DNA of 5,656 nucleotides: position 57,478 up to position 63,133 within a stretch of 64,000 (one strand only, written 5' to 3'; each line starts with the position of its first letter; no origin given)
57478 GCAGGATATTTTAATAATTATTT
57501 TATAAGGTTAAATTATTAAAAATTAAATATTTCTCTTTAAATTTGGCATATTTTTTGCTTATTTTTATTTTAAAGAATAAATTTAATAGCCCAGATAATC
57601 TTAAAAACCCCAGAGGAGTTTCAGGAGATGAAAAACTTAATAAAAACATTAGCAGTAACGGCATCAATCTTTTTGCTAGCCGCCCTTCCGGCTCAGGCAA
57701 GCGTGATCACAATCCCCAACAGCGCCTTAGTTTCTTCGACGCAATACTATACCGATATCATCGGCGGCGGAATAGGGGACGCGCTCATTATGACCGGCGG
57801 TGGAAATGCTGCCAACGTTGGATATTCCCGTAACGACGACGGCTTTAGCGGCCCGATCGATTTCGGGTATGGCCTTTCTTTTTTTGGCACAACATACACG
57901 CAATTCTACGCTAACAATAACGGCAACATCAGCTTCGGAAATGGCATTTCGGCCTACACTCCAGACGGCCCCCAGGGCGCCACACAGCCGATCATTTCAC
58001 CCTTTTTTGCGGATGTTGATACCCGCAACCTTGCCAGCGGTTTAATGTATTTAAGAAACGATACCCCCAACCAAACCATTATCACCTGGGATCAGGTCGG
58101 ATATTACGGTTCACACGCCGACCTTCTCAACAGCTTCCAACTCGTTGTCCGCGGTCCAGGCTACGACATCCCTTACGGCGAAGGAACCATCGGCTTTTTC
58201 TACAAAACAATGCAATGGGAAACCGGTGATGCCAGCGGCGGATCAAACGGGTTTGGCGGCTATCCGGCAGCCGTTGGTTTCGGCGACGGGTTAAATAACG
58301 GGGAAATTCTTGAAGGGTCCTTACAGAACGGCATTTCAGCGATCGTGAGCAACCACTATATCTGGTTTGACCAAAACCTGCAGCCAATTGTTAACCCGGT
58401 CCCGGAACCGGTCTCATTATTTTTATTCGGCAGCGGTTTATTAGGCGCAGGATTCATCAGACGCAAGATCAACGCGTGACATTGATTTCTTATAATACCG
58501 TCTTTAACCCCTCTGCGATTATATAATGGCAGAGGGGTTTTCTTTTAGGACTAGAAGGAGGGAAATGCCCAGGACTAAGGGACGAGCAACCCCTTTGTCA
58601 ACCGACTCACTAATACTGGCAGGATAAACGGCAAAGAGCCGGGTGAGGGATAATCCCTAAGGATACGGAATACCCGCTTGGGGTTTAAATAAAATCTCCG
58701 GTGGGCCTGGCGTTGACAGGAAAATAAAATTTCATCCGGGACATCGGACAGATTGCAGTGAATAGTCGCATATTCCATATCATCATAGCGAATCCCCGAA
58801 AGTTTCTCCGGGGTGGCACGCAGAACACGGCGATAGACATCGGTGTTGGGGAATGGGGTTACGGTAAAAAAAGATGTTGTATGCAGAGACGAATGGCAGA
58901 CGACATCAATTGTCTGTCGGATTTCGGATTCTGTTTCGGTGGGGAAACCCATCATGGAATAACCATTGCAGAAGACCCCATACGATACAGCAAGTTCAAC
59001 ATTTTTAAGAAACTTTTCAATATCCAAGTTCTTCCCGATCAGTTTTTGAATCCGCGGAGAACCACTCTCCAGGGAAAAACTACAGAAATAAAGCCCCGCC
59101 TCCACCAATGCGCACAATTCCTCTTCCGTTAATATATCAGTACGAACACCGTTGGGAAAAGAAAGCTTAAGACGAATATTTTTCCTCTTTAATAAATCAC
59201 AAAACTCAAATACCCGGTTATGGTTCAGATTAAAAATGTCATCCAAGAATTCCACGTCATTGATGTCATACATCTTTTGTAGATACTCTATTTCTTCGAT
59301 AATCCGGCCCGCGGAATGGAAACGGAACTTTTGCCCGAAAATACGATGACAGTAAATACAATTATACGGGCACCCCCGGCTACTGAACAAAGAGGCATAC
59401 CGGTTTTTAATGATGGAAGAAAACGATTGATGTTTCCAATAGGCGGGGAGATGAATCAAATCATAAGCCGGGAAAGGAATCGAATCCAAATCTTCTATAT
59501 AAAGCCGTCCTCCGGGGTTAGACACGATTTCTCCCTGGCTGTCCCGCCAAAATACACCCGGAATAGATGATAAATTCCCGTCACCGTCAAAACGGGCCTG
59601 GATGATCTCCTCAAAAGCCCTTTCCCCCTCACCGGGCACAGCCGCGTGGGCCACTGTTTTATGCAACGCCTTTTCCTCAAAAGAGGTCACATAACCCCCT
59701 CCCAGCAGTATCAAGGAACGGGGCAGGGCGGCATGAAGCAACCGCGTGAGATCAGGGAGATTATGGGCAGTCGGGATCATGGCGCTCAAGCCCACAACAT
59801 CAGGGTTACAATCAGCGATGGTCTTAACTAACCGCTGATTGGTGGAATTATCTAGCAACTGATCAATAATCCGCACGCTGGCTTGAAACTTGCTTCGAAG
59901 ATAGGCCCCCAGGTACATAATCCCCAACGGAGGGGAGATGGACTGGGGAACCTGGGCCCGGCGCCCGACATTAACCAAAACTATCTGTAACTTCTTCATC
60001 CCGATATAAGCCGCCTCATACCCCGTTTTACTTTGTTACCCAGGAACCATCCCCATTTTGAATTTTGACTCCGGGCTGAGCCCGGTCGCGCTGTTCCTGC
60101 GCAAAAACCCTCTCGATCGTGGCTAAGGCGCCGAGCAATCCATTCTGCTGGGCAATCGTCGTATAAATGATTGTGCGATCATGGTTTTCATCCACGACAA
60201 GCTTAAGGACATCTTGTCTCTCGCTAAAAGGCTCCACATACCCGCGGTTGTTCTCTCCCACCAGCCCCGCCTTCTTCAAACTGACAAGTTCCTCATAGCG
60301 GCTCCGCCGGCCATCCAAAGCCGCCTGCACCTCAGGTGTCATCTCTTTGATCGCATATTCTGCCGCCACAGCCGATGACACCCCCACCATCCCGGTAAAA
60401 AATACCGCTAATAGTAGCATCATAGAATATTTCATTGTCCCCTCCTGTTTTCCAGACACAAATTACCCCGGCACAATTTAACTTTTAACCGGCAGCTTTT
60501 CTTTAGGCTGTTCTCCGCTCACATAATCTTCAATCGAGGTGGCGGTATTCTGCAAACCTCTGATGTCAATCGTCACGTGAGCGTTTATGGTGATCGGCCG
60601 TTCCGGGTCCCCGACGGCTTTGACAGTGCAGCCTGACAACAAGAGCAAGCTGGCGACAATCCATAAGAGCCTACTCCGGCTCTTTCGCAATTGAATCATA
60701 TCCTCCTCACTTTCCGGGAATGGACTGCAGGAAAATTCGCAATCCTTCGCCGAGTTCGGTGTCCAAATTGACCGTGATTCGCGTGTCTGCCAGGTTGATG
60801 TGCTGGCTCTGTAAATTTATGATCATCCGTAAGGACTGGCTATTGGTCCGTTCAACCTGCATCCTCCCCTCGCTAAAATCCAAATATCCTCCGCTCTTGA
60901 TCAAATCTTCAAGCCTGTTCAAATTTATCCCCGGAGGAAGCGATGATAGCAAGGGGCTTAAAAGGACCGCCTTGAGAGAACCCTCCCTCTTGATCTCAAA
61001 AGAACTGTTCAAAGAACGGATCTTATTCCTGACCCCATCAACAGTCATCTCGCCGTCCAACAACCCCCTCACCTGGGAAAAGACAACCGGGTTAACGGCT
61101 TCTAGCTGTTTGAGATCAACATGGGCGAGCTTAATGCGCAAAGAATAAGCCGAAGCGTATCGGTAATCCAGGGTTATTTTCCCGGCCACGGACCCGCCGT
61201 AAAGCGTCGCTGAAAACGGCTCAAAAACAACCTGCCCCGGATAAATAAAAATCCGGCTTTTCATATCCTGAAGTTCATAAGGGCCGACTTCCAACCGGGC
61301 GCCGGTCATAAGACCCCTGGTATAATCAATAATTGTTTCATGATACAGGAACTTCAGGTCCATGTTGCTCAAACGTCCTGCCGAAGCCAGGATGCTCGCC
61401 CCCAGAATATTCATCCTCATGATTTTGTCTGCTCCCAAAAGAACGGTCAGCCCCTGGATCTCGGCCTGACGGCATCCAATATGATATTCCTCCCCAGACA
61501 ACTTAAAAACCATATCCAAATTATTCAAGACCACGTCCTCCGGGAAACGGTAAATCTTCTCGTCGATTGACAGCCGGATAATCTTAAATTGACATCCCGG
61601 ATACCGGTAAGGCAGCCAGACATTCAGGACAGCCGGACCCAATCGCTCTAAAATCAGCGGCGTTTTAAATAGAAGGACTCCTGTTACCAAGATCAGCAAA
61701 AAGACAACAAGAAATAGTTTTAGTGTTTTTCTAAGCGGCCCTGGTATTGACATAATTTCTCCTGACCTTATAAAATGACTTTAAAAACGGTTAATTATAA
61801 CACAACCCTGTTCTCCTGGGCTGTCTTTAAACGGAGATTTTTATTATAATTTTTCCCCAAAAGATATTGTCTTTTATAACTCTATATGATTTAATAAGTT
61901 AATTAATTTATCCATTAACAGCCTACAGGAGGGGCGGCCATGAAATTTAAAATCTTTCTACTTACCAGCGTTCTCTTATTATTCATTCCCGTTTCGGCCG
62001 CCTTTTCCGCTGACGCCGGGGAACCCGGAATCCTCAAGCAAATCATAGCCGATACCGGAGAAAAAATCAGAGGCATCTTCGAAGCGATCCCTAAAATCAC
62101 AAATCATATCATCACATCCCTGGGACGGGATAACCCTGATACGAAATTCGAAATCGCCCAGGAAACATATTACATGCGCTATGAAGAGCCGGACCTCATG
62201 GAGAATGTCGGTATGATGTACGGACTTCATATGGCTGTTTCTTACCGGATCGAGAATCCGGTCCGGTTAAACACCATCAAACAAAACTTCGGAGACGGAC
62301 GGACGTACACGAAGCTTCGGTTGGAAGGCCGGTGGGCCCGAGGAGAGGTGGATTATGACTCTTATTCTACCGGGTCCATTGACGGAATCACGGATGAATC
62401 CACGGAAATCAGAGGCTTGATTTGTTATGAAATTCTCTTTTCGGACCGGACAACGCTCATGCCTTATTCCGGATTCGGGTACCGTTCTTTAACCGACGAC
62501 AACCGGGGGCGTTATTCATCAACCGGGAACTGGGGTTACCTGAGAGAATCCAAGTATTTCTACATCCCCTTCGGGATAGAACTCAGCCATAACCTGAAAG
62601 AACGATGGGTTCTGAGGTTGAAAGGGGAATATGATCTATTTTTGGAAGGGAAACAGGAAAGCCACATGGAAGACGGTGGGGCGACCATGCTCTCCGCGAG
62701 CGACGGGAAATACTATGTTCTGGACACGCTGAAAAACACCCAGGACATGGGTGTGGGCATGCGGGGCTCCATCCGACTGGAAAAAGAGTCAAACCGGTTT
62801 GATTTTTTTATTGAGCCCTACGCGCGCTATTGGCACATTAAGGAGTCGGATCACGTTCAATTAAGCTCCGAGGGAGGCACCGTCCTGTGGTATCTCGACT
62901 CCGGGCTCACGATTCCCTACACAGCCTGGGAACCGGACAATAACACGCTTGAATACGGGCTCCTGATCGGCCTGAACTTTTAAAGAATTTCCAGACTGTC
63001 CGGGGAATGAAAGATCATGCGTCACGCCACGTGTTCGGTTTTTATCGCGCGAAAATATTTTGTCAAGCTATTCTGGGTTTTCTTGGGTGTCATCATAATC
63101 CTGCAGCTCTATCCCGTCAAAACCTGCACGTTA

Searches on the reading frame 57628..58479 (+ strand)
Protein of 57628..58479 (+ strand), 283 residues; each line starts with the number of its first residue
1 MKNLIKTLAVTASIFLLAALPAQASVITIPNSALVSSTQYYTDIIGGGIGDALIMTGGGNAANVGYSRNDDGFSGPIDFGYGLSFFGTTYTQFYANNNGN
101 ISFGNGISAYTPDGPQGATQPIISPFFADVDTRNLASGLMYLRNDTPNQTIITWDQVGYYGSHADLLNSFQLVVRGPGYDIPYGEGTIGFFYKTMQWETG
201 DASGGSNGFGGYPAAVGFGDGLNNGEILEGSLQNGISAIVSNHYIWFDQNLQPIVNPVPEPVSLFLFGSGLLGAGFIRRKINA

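Call 94: search_protein_families(library=pfam, proteins=[window:57628-58479:+], max_evalue=0.01)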
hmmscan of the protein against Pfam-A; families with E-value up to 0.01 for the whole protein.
window:57628-58479:+ (283 aa): 2 families
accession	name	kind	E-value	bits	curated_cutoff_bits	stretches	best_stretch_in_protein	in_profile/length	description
PF06119.19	NIDO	-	3.8e-21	76.4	25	2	150-240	82-169/186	Nidogen-like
PF07589.16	PEP-CTERM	-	6.3e-05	23.3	20.7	1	257-279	1-23/24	PEP-CTERM motif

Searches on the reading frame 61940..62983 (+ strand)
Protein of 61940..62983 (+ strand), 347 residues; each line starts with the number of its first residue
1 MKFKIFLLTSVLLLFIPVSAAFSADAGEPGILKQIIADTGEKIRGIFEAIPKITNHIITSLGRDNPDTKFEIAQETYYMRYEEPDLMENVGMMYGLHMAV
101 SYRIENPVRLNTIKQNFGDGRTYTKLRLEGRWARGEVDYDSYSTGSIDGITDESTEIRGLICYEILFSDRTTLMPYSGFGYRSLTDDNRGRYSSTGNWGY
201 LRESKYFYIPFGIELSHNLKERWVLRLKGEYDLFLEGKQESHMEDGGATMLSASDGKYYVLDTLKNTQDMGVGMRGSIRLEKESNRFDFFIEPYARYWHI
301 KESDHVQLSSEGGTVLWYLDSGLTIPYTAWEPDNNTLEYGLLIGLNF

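Call 65: find_encoding_contigs(protein=window:61940-62983:+, flank=10000, max_places=1)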
Protein window:61940-62983:+ (347 aa): 2 contigs read that carry it; 1 place shown.
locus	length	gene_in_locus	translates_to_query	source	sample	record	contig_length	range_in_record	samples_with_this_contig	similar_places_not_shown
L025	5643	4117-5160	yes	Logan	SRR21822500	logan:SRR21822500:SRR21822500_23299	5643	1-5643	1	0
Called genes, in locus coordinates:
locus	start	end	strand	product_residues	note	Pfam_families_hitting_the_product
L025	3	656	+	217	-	?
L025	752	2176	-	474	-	PF02310:B12-binding, PF04055:Radical_SAM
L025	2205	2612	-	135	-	PF07027:DUF1318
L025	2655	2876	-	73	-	-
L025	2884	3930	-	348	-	PF05170:AsmA (weak)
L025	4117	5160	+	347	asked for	-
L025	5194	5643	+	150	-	?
